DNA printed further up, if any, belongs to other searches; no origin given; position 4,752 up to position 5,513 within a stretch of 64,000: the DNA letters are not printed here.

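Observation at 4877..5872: AT-rich two-gene cassette inserted inside the tra operon between traU and trbC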

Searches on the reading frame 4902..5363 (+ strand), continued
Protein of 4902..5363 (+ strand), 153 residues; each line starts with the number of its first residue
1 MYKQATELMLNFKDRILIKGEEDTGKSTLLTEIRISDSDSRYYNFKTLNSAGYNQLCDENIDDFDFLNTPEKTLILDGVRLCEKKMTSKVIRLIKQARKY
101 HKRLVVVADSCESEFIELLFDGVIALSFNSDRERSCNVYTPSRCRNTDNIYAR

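Call 65: find_encoding_contigs(protein=P0059, flank=5000, max_places=1)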
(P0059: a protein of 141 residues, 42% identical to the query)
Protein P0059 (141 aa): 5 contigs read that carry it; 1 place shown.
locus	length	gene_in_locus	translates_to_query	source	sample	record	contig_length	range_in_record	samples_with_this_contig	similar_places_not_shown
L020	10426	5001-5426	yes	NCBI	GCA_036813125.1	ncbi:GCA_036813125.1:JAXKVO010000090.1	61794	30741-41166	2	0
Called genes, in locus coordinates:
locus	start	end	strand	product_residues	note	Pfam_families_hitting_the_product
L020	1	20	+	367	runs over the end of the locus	PF00482:T2SSF (weak)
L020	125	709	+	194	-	PF08805:PilS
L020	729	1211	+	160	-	PF01464:SLT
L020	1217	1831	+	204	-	PF01478:Peptidase_A24 (weak)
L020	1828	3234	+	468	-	PF04917:Shufflon_N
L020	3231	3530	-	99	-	-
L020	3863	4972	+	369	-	PF00589:Phage_integrase, PF15970:HicB-like_2 (weak)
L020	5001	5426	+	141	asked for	-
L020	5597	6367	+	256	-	-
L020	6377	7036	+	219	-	-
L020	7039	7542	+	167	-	-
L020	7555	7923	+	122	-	-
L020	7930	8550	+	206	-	-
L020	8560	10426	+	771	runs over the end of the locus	PF01751:Toprim, PF01131:Topoisom_bac, PF01396:Zn_ribbon_Top1, PF13342:Toprim_Crpt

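Call 66: find_encoding_contigs(protein=P0062, flank=5000, max_places=1)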
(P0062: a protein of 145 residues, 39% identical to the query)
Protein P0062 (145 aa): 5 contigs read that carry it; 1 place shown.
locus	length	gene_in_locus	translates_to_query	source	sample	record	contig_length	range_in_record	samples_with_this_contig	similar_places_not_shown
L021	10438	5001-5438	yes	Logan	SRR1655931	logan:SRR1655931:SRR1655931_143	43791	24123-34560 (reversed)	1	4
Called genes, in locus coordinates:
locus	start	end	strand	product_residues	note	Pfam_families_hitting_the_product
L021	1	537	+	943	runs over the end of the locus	PF18821:LPD7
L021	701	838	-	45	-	-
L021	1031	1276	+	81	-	PF10723:RepB-RCR_reg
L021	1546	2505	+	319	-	PF02387:IncFII_repA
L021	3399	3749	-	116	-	PF12844:HTH_19, PF13560:HTH_31, PF01381:HTH_3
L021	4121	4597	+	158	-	PF02357:NusG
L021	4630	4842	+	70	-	-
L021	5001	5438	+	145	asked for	-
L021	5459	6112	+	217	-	PF01464:SLT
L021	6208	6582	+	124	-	-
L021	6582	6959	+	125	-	PF05101:VirB3 (weak)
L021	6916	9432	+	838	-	PF03135:CagE_TrbE_VirB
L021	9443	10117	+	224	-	PF07996:T4SS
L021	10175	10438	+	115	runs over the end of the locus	-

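Call 67: find_encoding_contigs(protein=P0074, flank=5000, max_places=1)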
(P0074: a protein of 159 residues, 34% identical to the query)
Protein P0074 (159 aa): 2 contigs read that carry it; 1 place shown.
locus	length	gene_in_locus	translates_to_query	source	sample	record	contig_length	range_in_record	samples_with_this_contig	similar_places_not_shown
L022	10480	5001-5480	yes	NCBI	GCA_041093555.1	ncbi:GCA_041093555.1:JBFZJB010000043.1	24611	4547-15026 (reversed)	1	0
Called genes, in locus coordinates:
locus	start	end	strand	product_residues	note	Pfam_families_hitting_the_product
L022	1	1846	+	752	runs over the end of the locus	PF03212:Pertactin, PF03797:Autotransporter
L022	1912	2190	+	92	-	-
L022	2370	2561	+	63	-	-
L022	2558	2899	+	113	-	-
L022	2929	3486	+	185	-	-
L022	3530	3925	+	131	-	-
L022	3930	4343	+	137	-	-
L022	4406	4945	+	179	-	-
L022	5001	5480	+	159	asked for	-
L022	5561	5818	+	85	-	-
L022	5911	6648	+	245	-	-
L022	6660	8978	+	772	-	PF01751:Toprim, PF01131:Topoisom_bac, PF01396:Zn_ribbon_Top1, PF13342:Toprim_Crpt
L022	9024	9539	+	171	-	PF22470:Histone_HNS_N, PF00816:Histone_HNS (weak)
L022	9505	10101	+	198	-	PF04311:DUF459, PF13472:Lipase_GDSL_2 (weak)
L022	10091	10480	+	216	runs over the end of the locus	PF03692:CxxCxxCC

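Call 75: search_solved_structures(query=A3, max_evalue=1, show_alignments=2)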
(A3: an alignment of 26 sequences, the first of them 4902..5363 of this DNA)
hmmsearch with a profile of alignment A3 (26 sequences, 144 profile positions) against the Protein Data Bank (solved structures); distinct sequences matched with E-value up to 1: 348 (the best 60 are shown).
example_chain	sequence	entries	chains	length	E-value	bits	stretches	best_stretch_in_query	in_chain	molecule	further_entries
8bns_A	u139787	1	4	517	4.6e-05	26.4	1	3-34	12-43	AAA ATPase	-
5c1s_A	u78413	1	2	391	0.00012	25.1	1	12-49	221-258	Small GTPase EhRabX3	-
5c1t_A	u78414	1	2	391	0.00012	25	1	12-49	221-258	Small GTPase EhRabX3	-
4mki_B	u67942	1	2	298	0.00058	22.8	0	14-34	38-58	Energy-coupling factor transporter ATP-binding protein EcfA2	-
2yz2_A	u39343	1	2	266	0.0015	21.5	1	7-31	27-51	Putative ABC transporter ATP-binding protein TM_0222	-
4zir_A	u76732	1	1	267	0.0015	21.5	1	7-31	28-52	Energy-coupling factor transporter ATP-binding protein EcfA2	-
4hlu_A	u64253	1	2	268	0.0015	21.5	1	7-31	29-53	Putative ABC transporter ATP-binding protein TM_0222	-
3cnl_A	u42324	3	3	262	0.0025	20.8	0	14-34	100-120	Putative uncharacterized protein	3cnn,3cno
8sgd_A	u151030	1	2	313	0.0034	20.4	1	10-33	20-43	CDC10 isoform 1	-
7xw9_A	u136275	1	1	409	0.0041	20.1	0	15-38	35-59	Guanine nucleotide-binding protein G(q) subunit alpha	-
3jvu_A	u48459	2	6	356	0.0045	19.9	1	16-59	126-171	Twitching mobility protein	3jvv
4f4j_A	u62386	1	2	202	0.0048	19.8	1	12-107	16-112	Guanylate kinase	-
8pfh_A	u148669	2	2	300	0.0054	19.7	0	12-33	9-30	CDC10 isoform 1 | Cell division control protein 10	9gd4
7p48_6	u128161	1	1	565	0.0055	19.7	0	12-31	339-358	ABC-F type ribosomal protection protein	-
4nh0_A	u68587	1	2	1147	0.0056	19.6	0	11-31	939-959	Cell divisionFtsK/SpoIIIE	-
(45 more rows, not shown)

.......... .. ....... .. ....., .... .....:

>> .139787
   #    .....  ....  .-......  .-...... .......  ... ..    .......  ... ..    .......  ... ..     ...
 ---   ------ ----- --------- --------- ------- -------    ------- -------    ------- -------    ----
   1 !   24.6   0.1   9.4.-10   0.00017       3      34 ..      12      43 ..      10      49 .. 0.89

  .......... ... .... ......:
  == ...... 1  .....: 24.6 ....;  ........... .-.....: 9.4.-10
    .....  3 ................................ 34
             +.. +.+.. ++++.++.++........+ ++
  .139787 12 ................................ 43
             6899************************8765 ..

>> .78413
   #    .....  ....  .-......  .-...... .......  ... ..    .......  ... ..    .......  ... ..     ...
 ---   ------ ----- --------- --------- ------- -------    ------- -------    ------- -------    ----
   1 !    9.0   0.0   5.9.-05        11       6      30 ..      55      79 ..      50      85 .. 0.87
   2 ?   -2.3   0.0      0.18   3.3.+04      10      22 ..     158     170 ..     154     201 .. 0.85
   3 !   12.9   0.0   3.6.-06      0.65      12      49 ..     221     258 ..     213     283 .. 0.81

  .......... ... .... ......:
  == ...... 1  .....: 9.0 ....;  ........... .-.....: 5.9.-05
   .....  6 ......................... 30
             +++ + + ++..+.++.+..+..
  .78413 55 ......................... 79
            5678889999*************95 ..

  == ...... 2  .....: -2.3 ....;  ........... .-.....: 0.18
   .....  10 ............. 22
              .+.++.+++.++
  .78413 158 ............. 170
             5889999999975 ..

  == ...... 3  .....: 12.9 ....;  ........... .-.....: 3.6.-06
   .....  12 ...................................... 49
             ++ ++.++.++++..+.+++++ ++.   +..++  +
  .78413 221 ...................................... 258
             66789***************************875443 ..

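Call 77: profile_search(alignment_id=A3)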
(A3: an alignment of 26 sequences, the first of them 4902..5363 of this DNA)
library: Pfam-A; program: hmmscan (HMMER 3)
A. the first sequence (153 residues): domains with independent E <= 10: 9; with E <= 0.001: 1
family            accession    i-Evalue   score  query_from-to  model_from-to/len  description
AAA_14            PF13173.12    0.00096    19.6      16-110         5-98/129  AAA domain
ATPase_2          PF01637.24      0.025    14.8      16-110        23-118/225  ATPase domain predominantly from Archaea
AAA_29            PF13555.12      0.037    14.2       4-30         14-39/61  P-loop containing region of AAA domain
MMR_HSR1          PF01926.29      0.074    13.6      15-110         1-85/113  50S ribosome-binding GTPase
GvpD_P-loop       PF07088.17        0.1    12.9      92-133       138-180/189  GvpD gas vesicle protein, P-loop domain
AAA_22            PF13401.12       0.11    13.2      16-108         8-90/130  AAA domain
AAA_15            PF13175.12       0.11    12.6       2-71         11-55/374  AAA ATPase domain
Sigma54_activat   PF00158.32       0.22    11.6       6-55         15-63/168  Sigma-54 interaction domain
BCL_N             PF04714.18       0.53    10.7      87-110        16-39/49  BCL7, N-terminal conserver region
B. every sequence of the alignment scanned on its own (26 sequences): families by number of members that match
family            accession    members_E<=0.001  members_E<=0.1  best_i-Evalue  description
nSTAND3           PF20720.3                 11              15        1.5e-06  Novel STAND NTPase 3
AAA_29            PF13555.12                 8              24        1.8e-04  P-loop containing region of AAA domain
AAA_14            PF13173.12                 6              19        5.8e-05  AAA domain
AAA_16            PF13191.12                 6              17        1.1e-04  AAA ATPase domain
AAA_18            PF13238.12                 6              15        1.9e-05  AAA domain
T2SSE             PF00437.27                 5              22        2.2e-04  Type II/IV secretion system protein
AAA_22            PF13401.12                 4              20        2.4e-04  AAA domain
FtsK_SpoIIIE      PF01580.24                 3              21        2.9e-04  FtsK/SpoIIIE family
AAA_7             PF12775.13                 3              16        3.0e-05  P-loop containing dynein motor region
Septin            PF00735.24                 3               6        1.5e-05  Septin
Sigma54_activ_2   PF14532.12                 2              12        1.4e-04  Sigma-54 interaction domain
Sigma54_activat   PF00158.32                 2              10        5.1e-04  Sigma-54 interaction domain
AAA_24            PF13479.12                 1               9        5.4e-04  AAA domain
ABC_tran          PF00005.33                 1               9        7.9e-04  ABC transporter
ATPase_2          PF01637.24                 1               8        4.9e-04  ATPase domain predominantly from Archaea
AAA_28            PF13521.12                 1               6        5.1e-04  AAA domain
G-alpha           PF00503.26                 1               6        7.0e-04  G-protein alpha subunit
RsgA_GTPase       PF03193.22                 1               5        6.1e-04  RsgA GTPase
Viral_helicase1   PF01443.25                 1               4        8.5e-04  Viral superfamily 1 RNA helicase core domain
DUF87             PF01935.23                 0              14        1.2e-03  Helicase HerA, central domain

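Call 92: fold_search(model_id=the predicted structure, library=afdb50)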
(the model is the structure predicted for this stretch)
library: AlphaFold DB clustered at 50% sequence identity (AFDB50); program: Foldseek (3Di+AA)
matches with E <= 10: 2273; with E <= 0.001: 21
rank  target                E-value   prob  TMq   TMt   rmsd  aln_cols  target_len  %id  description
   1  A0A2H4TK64            1.6e-29  1.00  0.93  0.86   2.7       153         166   98  ATP-binding protein [Escherichia coli]
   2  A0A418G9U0            3.6e-27  1.00  0.91  0.99   0.7       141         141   98  ATP-binding protein [Escherichia coli]
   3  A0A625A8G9            1.4e-16  1.00  0.84  0.92   1.9       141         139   46  ATP-binding protein [Salmonella enterica subsp. enterica serovar Agona]
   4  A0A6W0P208            7.0e-13  1.00  0.83  0.83   2.4       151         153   30  ATP-binding protein [Salmonella enterica subsp. enterica serovar Rubislaw str. ATCC 10717]
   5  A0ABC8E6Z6            5.1e-12  1.00  0.81  0.88   2.2       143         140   30  Septin-type G domain-containing protein [Escherichia coli]
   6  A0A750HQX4            6.2e-12  1.00  0.75  0.74   3.2       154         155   34  ATP-binding protein [Salmonella enterica]
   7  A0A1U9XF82            2.5e-08  1.00  0.59  0.57   5.5       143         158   32  Sigma-54 factor interaction domain-containing protein [Escherichia coli]
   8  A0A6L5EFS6            2.2e-06  1.00  0.67  0.65   3.3       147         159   16  Sigma-54 factor interaction domain-containing protein [Citrobacter telavivensis]
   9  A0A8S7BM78            5.1e-06  1.00  0.66  0.65   3.8       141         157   25  Uncharacterized protein [Escherichia coli]
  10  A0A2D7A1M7            2.7e-05  1.00  0.47  0.52   6.6       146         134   12  tRNA threonylcarbamoyladenosine biosynthesis protein TsaE
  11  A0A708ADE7            6.3e-05  1.00  0.63  0.71   3.8       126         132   22  Uncharacterized protein [Salmonella typhimurium]
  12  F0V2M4                3.1e-04  1.00  0.51  0.26   6.1       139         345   23  Probable chromosomal replication initiator protein [Mycoplasma suis (strain KI_3806)]
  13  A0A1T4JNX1            4.0e-04  1.00  0.62  0.19   5.7       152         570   16  Pilus assembly protein, ATPase of CpaF family [Enhydrobacter aerosaccus]
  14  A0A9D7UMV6            6.3e-04  1.00  0.47  0.52   7.3       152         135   17  tRNA threonylcarbamoyladenosine biosynthesis protein TsaE
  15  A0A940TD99            7.7e-04  1.00  0.56  0.56   5.0       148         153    7  Uncharacterized protein
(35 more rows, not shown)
